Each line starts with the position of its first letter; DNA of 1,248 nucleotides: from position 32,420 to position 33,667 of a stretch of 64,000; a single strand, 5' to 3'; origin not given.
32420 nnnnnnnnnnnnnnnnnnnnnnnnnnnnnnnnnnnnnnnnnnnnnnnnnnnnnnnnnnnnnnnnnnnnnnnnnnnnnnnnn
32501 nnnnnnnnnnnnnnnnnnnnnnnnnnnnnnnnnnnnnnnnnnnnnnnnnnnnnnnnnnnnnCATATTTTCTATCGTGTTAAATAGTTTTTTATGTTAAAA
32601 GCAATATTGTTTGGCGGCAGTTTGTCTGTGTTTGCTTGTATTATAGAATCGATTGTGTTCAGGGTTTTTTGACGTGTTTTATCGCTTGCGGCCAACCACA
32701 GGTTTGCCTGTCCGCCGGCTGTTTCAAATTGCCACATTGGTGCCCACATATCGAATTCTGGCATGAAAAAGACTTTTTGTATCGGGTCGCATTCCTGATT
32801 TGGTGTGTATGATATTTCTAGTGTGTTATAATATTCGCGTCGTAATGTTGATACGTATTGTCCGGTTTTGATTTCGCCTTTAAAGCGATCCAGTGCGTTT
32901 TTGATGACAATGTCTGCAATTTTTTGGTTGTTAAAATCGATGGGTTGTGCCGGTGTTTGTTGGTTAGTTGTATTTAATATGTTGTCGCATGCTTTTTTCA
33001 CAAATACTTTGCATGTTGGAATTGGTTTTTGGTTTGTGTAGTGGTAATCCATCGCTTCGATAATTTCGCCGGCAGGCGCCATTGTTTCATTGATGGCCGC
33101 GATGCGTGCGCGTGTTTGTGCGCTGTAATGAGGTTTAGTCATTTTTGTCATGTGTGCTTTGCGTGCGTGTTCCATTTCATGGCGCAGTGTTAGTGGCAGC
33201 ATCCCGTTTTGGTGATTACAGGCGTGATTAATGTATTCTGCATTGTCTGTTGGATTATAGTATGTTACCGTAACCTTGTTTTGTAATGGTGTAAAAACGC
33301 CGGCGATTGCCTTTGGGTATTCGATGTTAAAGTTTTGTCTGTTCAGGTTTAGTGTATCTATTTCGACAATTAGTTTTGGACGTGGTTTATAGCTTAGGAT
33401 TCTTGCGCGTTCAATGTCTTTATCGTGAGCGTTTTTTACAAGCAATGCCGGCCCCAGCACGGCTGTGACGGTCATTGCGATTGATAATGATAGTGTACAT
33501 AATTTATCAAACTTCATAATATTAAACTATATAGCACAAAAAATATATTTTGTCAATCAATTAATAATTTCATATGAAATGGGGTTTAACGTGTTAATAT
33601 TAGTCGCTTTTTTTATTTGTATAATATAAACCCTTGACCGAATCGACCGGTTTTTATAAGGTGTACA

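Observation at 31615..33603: Two-gene module of secreted HExxH paralogs, bounded by 39-bp direct repeats, inserted between rsmG and parA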

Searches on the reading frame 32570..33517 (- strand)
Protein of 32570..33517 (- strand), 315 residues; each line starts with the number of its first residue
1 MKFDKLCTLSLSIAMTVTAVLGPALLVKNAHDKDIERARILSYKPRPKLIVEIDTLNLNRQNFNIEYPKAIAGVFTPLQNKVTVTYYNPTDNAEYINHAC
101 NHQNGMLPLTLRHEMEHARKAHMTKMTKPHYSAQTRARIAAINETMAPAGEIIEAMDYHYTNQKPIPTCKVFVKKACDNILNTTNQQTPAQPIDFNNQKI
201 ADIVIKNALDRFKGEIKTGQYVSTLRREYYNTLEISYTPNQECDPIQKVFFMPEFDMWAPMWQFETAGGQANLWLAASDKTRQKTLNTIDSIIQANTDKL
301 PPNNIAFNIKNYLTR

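Call 5: search_protein_families(library=pfam, proteins=[window:32570-33517:-], max_evalue=1)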
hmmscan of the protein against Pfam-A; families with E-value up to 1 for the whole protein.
window:32570-33517:- (315 aa): 1 family
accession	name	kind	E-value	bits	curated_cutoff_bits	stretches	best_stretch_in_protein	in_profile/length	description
PF09567.15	RE_MamI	-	0.13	12.4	25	1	32-111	100-175/183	MamI restriction endonuclease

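Call 9: search_protein_families(library=ncbifam, proteins=[window:32570-33517:-], max_evalue=1)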
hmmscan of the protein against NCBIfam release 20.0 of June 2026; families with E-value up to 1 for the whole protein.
window:32570-33517:- (315 aa): 1 family
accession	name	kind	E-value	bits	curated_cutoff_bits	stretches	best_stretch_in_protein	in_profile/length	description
NF003412.0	PRK04778.1-6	equivalog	0.036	13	861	1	81-158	16-93/564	septation ring formation regulator EzrA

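Call 10: search_solved_structures(query=window:32570-33517:-, max_evalue=10)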
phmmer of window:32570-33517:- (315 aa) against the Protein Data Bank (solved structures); distinct sequences matched with E-value up to 10: 1.
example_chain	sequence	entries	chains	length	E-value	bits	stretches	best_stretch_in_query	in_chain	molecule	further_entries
2qzx_A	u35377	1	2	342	0.81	12.3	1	157-201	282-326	Candidapepsin-5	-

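Call 11: find_homologous_proteins(query=window:32570-33517:-, max_evalue=0.001)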
Query window:32570-33517:- (315 aa): 35 proteins with E <= 0.001 among 6101 candidates.
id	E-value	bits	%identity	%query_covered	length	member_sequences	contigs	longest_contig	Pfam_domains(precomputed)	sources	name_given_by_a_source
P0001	3.9e-200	682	99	96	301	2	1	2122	-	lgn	-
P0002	7.3e-156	536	77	97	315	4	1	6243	-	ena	-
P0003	6.5e-150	517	72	100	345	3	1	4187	-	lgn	-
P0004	1.6e-145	502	73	96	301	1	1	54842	-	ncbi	-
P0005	3.4e-138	478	70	96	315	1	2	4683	-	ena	-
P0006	9.3e-137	473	70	96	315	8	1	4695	-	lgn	-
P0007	6.0e-120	418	61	95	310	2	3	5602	-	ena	-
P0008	9.6e-117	408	66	91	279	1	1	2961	-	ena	-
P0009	1.1e-62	230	46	81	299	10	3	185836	-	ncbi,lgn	-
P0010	3.3e-62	229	41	94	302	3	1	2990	-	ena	-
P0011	4.5e-58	215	40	93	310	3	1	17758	-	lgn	-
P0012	1.6e-56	210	47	72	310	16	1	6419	-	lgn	-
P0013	2.1e-51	193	37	93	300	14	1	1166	-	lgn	-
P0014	4.0e-50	189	43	72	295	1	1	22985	-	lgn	-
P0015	2.9e-49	186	35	96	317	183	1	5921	-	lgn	-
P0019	4.3e-48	182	36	96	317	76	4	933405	-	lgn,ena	-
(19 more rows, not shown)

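Call 12: find_encoding_contigs(protein=P0004, flank=6000, max_places=3)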
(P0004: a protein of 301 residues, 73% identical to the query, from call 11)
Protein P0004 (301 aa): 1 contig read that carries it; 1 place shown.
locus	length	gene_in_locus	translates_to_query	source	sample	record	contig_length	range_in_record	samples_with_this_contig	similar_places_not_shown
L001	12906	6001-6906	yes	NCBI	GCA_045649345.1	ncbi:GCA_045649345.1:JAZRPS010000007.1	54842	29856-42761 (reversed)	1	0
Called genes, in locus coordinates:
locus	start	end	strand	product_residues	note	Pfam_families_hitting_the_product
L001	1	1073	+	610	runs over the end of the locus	PF00009:GTP_EFTU, PF01926:MMR_HSR1 (faint), PF22042:EF-G_D2 (weak), PF03144:GTP_EFTU_D2, PF00679:EFG_C, PF21018:BipA_C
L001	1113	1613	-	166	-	PF05198:IF3_N, PF00707:IF3_C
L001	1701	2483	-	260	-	PF03167:UDG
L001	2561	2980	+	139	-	PF00691:OmpA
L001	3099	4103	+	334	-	-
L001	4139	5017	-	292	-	PF02195:ParB_N, PF17762:HTH_ParB, PF23552:ParB_C (weak)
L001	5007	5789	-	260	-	PF00142:Fer4_NifH (faint), PF01656:CbiA, PF02374:ArsA_ATPase (weak), PF06564:CBP_BcsQ, PF09140:MipZ, PF10609:ParA (weak), PF13614:AAA_31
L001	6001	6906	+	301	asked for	-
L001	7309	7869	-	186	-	PF02527:GidB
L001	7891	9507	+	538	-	PF09976:TPR_21 (faint), PF07719:TPR_2 (faint), PF13424:TPR_12 (faint), PF13432:TPR_16 (faint), PF00515:TPR_1 (faint), PF10602:RPN7 (faint), PF13428:TPR_14 (faint), PF13181:TPR_8 (weak), +2 more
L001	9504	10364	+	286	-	PF01210:NAD_Gly3P_dh_N, PF07479:NAD_Gly3P_dh_C, PF20618:GPD_NAD_C_bact (weak)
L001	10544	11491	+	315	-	PF02463:SMC_N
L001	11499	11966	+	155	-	PF04386:SspB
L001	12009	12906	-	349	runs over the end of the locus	PF06723:MreB_Mbl, PF00022:Actin, PF00012:HSP70, PF14450:FtsA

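Call 13: find_encoding_contigs(protein=P0009, flank=6000, max_places=3)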
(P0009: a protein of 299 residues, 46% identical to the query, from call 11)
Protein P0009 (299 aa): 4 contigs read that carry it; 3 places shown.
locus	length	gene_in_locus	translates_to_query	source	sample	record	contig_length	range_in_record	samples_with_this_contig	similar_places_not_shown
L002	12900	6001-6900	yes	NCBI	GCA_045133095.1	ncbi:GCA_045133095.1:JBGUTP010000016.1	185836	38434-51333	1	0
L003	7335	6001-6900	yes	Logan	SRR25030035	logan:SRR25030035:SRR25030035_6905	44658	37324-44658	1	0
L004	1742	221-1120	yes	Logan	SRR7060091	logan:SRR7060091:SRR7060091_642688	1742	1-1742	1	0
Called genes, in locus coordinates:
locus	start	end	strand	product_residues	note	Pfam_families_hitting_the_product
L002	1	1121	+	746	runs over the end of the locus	PF02534:T4SS-DNA_transf, PF10412:TrwB_AAD_bind, PF12696:TraG-D_C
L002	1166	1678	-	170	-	PF05198:IF3_N, PF00707:IF3_C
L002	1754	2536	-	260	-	PF03167:UDG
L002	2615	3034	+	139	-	PF00691:OmpA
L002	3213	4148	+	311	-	-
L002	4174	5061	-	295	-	PF02195:ParB_N, PF17762:HTH_ParB, PF23552:ParB_C (weak)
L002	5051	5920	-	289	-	PF01656:CbiA, PF06564:CBP_BcsQ, PF09140:MipZ, PF10609:ParA (weak), PF13614:AAA_31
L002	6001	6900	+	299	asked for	-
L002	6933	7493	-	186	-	PF02527:GidB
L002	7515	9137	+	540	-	PF07719:TPR_2 (faint), PF13424:TPR_12 (faint), PF13181:TPR_8 (faint), PF09976:TPR_21 (weak)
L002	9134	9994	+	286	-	PF01210:NAD_Gly3P_dh_N, PF07479:NAD_Gly3P_dh_C, PF20618:GPD_NAD_C_bact (weak)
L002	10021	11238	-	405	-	PF12704:MacB_PCD, PF02687:FtsX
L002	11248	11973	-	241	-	PF00005:ABC_tran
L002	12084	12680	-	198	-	-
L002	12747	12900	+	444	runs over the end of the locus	PF00071:Ras (faint), PF00350:Dynamin_N (faint), PF01926:MMR_HSR1, PF02421:FeoB_N, PF00009:GTP_EFTU (weak), PF01926:MMR_HSR1, PF02421:FeoB_N, PF14714:KH_dom-like, +3 more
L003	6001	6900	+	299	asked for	-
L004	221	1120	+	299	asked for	-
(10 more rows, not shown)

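Call 14: find_encoding_contigs(protein=P0019, flank=6000, max_places=3)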
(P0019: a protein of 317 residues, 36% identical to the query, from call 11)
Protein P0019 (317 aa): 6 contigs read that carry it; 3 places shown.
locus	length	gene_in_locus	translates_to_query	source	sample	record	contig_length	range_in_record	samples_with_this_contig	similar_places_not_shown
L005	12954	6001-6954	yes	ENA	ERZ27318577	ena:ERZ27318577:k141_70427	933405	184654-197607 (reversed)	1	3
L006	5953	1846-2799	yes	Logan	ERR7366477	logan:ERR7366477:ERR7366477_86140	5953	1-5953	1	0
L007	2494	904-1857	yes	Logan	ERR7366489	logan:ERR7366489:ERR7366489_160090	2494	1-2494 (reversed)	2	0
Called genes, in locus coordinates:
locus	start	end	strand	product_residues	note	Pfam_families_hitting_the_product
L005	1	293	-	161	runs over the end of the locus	-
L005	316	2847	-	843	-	PF01624:MutS_I, PF05188:MutS_II, PF05192:MutS_III, PF05190:MutS_IV, PF00488:MutS_V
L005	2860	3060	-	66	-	PF02609:Exonuc_VII_S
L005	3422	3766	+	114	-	-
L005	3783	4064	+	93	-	-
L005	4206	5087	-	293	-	PF02195:ParB_N, PF17762:HTH_ParB, PF23552:ParB_C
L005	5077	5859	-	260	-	PF00142:Fer4_NifH (faint), PF01656:CbiA, PF02374:ArsA_ATPase (weak), PF06564:CBP_BcsQ, PF09140:MipZ, PF10609:ParA (weak), PF13614:AAA_31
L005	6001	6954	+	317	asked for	-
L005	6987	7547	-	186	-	PF02527:GidB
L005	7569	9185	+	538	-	PF07719:TPR_2 (faint), PF13428:TPR_14 (faint), PF13432:TPR_16 (faint), PF09976:TPR_21 (faint), PF14559:TPR_19 (faint), PF13424:TPR_12 (faint)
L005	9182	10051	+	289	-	PF01210:NAD_Gly3P_dh_N, PF07479:NAD_Gly3P_dh_C, PF20618:GPD_NAD_C_bact (weak)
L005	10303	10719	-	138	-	PF00691:OmpA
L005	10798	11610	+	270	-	PF03167:UDG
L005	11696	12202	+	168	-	PF05198:IF3_N, PF00707:IF3_C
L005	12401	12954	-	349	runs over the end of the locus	PF06723:MreB_Mbl, PF00022:Actin, PF00012:HSP70, PF14450:FtsA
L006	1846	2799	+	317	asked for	-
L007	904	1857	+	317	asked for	-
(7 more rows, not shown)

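Call 25: search_solved_structures(query=A1, max_evalue=10, show_alignments=2)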
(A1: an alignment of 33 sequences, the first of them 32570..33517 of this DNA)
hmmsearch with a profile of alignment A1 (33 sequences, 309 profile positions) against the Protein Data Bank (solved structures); distinct sequences matched with E-value up to 10: 1.
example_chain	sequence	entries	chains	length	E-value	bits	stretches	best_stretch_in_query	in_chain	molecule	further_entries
4v6w_CH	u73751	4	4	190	0.13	14.6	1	44-108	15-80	60S ribosomal protein L9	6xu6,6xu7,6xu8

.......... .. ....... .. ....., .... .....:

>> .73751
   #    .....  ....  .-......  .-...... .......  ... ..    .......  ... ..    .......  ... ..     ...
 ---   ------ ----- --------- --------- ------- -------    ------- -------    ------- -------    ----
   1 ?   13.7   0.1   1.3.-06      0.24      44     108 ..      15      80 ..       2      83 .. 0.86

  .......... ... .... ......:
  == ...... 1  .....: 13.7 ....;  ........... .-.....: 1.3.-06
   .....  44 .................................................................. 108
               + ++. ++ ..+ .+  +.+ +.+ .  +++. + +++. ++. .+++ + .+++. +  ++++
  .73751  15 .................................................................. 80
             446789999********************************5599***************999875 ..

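Call 26: find_related_loci(query=A1, collection=genome_contigs, flank=10000)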
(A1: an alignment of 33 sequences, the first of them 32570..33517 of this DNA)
Query A1 (315 aa) in genome_contigs; peptide patterns used: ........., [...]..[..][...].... (x = any residue, [..] = any of these).
179 stretches matched a pattern; 47 encode a relative of the query (tblastn E <= 1e-3); 47 distinct loci.
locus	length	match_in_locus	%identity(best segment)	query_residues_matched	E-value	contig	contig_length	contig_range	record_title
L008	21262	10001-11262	74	1-315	4e-161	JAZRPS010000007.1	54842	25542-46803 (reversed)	MAG: Candidatus Enterousia sp. isolate T1900045373_YK20190063.MAGScoT_cleanbin_000025 SGB_6863_k141_749045, whole genome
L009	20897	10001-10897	61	1-299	4e-127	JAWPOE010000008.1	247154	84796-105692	MAG: Alphaproteobacteria bacterium isolate KA0040-166 k141_183340, whole genome shotgun sequence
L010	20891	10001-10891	42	10-307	3e-68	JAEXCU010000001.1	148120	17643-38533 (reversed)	MAG: Proteobacteria bacterium isolate OH_HBB_125 k127_604903, whole genome shotgun sequence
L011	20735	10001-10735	46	53-307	2e-67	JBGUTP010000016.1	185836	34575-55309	MAG: Candidatus Enterousia sp. isolate fecal_MAG_67 fecal_MAG_67_contig_0016, whole genome shotgun sequence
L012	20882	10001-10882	40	1-293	7e-61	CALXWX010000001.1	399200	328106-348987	MAG: uncultured Alphaproteobacteria bacterium isolate BRZ_EC__bin9 genome assembly, contig: BRZ_EC__NODE_9_length_399200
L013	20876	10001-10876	36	1-298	8e-57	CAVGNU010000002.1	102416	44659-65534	Bacteroides fragilis isolate H07647-L1_cleanbin_000047 genome assembly, contig: Spades_H07647-L1_contig_71, whole genome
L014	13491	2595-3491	36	1-299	2e-56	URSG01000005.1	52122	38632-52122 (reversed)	uncultured Rickettsiales bacterium isolate UMGS1303 genome assembly, contig: NODE_58_length_52122_cov_6.336586, whole ge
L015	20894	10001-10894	39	1-299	3e-56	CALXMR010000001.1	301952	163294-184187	MAG: uncultured Alphaproteobacteria bacterium isolate BRZ_MA__bin39 genome assembly, contig: BRZ_MA__NODE_16_length_3019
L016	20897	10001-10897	36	1-302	1e-56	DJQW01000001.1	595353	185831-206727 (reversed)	MAG TPA_asm: Alphaproteobacteria bacterium UBA6376 UBA6376_contig_193, whole genome shotgun sequence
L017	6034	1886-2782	35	1-302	6e-56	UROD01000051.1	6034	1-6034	uncultured Rickettsiales bacterium isolate UMGS1180 genome assembly, contig: NODE_2936_length_6034_cov_2.302057, whole g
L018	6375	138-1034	36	1-302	8e-56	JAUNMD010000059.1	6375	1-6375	MAG: Pseudomonadota bacterium isolate S31M_St_19 NODE_2793_length_6375_cov_6.053797, whole genome shotgun sequence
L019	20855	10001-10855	37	1-293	2e-55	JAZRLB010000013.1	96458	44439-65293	MAG: Candidatus Enterousia sp. isolate T1900045443_YK20190134.MAGScoT_cleanbin_000013 SGB_7129_k141_3406127, whole genom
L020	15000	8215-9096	37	12-311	3e-55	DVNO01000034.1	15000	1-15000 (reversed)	MAG TPA_asm: Candidatus Enterousia avicola isolate CHK136-897 CHK136__C190595_L15000_ERR2241905, whole genome shotgun se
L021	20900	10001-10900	38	1-299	2e-56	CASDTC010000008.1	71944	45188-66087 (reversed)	uncultured proteobacterium isolate T11_L1_319319_idba_bin.126 genome assembly, contig: T11_L1_319319_idba_bin.126.fa_sca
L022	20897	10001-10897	36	1-302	2e-54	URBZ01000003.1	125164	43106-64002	uncultured Rickettsiales bacterium isolate UMGS860 genome assembly, contig: NODE_17_length_125164_cov_6.358775, whole ge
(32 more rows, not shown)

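Call 31: predict_structure(alignment_id=A1)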
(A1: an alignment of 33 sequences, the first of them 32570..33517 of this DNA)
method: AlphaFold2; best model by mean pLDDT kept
length: 315 residues; sequences in the alignment: 33
mean_pLDDT: 86.2   pTM: 0.80
mean pLDDT of the five models: 86.2, 85.8, 85.5, 84.5, 83.9
residues with pLDDT >= 90: 227; 70-90: 29; 50-70: 27; < 50: 32
segments of 3 or more residues with pLDDT < 50: 1-6, 24-26, 35-41, 307-315
pLDDT, mean of each block of 10 residues (from residue 1): 49 55 50 48 80 97 94 95 98 95 96 98 89 93 98 98 90 97 93 98 98 94 92 86 92 93 97 98 97 86 52 43
secondary structure, 60 per line:
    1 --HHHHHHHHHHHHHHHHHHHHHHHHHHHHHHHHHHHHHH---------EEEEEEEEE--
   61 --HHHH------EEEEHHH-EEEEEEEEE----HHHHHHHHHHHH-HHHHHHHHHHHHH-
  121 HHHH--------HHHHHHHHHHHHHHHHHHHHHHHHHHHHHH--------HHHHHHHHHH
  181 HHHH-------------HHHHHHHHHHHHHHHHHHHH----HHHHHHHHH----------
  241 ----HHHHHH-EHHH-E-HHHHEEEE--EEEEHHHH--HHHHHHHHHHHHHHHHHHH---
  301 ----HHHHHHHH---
elements in order: H3-40 E50-58 H63-66 E73-76 E81-89 H94-105 H107-119 H121-124 H133-162 H171-184 H198-217 H222-230 H245-250 H259-262 E263-266 E269-272 H273-276 H279-297 H305-312

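Call 32: search_protein_representatives(alignment_id=A1)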
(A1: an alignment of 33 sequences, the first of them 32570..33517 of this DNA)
Query: 33 sequences, 309 profile positions. Proteins with E-value up to 0.001 (for the whole library): 68; up to 1e-10: 61; up to 1e-30: 57. The best 68 are listed.
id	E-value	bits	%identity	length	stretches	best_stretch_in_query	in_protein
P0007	5.7e-122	423.1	-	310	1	1-309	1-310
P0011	1.5e-119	415.1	-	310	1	1-304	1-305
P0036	1.2e-116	405.6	-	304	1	1-309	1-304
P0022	2.8e-116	404.4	-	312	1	1-307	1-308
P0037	2.0e-111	388.4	-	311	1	1-302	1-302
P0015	5.3e-111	387.0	-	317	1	1-309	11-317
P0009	5.7e-109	380.4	-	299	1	1-309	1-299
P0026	1.7e-103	362.4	-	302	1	1-309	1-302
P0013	3.3e-101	354.9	-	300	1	1-309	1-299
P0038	1.6e-100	352.6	-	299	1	1-309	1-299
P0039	1.7e-100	352.6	-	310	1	1-309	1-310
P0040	3.8e-98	344.8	-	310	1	1-298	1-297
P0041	5.7e-98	344.2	-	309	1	1-309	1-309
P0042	1.2e-95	336.7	-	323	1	1-302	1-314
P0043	4.0e-93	328.3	-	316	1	1-309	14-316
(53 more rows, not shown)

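Call 35: fold_search(model_id=the predicted structure, library=pdb)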
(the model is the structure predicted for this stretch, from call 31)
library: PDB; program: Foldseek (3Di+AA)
matches with E <= 10: 128; with E <= 0.001: 0
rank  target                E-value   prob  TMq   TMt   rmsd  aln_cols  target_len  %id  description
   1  7drt_B                5.2e-01  0.04  0.12  0.08  23.0       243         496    9  Human Wntless in complex with Wnt3a (released 2021-07-14)
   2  8ei5_A                9.4e-01  0.03  0.13  0.12  19.7       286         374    9  Crystal structure of the WWP2 HECT domain in complex with H301, a Helicon Polypeptide (released 2023-10-25)
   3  9b55_C                9.4e-01  0.03  0.12  0.11  22.4       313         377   13  Ubiquitin E2-Ub-E3 HECT tetrahedral transthiolation intermediate mimic - state 1 (released 2024-06-05)
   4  9lni                  1.1e+00  0.05  0.14  0.18  18.8       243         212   13  Crystal structure of the de novo designed protein ZZ1 (released 2025-06-04)
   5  9as6_B                1.3e+00  0.04  0.10  0.13  19.0       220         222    9  Global reconstruction of 5-HT2AR bound to mescaline in complex with a mini-Gq protein and scFv16 obtained by cryo-elec (released 2025-04-02)
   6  3j1z_P                1.6e+00  0.03  0.12  0.12  13.3       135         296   12  Inward-Facing Conformation of the Zinc Transporter YiiP revealed by Cryo-electron Microscopy (released 2012-10-10)
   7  8iyh_B                1.7e+00  0.03  0.10  0.14  19.6       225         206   10  Structure of MK6892-GPR109A-G-protein complex (released 2024-03-06)
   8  9axf_A                1.9e+00  0.02  0.13  0.15  18.8       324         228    7  Structure of human calcium-sensing receptor in complex with chimeric Gq (miniGisq) protein in detergent (released 2024-04-17)
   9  8vk7_4                2.0e+00  0.03  0.12  0.09  17.9       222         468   10  Structure of Mycobacterium smegmatis 50S ribosomal subunit bound to HflX:50S-HflX-B (released 2025-02-19)
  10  8wa3_A                2.0e+00  0.02  0.11  0.14  20.3       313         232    8  Cryo-EM structure of peptide free and Gs-coupled GIPR (released 2024-03-06)
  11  9iy1_C                2.1e+00  0.01  0.10  0.09  16.4       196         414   12  P450 BS beta mutant F46A (released 2025-04-30)
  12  9eqh                  2.2e+00  0.02  0.12  0.10  18.1       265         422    9  WWP2 WW2-2,3-linker-HECT (WWP2-LH) (released 2024-05-15)
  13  9plo_A                2.5e+00  0.08  0.08  0.11  13.4        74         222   14  Structure of alpha2a adrenergic receptor in complex with Go heterotrimer, scFv16, and N-(5-methylnaphthalen-1-yl)pyrid (released 2025-07-30)
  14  7y35_A                2.5e+00  0.02  0.10  0.13  20.2       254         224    8  Cryo-EM structure of the Abaloparatide-bound human PTH1R-Gs complex (released 2023-07-05)
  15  5tj8                  2.6e+00  0.04  0.13  0.11  14.1       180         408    9  Structure of WWP2 WW2-2,3-linker-HECT (no WW2 observed) (released 2017-06-07)
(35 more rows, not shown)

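Call 37: search_protein_families(library=pfam, alignment_id=A1, max_evalue=10)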
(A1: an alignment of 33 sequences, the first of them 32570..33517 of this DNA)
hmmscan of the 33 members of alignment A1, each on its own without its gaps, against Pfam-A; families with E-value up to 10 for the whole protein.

A. member 1, window:32570-33517:- (315 aa): 1 family
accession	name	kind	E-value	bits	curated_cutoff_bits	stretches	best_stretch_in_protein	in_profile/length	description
PF09567.15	RE_MamI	-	0.13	12.4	25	1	32-111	100-175/183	MamI restriction endonuclease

B. families by the number of members that match (of 33 scanned): 20 families
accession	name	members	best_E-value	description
PF18760.7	ART-PolyVal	3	0.0029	ADP-Ribosyltransferase in polyvalent proteins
PF19065.6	P8_CR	1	0.0072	Minor capsid protein P8 central region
PF00572.24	Ribosomal_L13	1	0.0072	Ribosomal protein L13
PF16342.10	DUF4972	1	0.0091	Domain of unknown function (DUF4972)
PF10408.14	Ufd2P_core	1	0.01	Ubiquitin elongating factor core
PF24936.1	DUF7753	1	0.011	Domain of unknown function (DUF7753)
PF10425.15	SdrG_C_C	1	0.011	C-terminus of bacterial fibrinogen-binding adhesin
PF06787.16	HcgF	1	0.034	FeGP cofactor biosynthesis protein HcgF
PF09206.18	ArabFuran-catal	1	0.042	Alpha-L-arabinofuranosidase B, catalytic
PF01979.26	Amidohydro_1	1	0.066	Amidohydrolase family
PF14891.12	Peptidase_M91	1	0.073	Effector protein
PF24992.1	DUF7777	1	0.083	Domain of unknown function (DUF7777)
PF18593.6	CdiI_2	1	0.098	CdiI immunity protein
PF16763.10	Spidroin_N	1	0.099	Major ampullate spidroin 1, spider silk protein 1, N-term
PF07005.16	SBD_N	1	0.12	Sugar-binding N-terminal domain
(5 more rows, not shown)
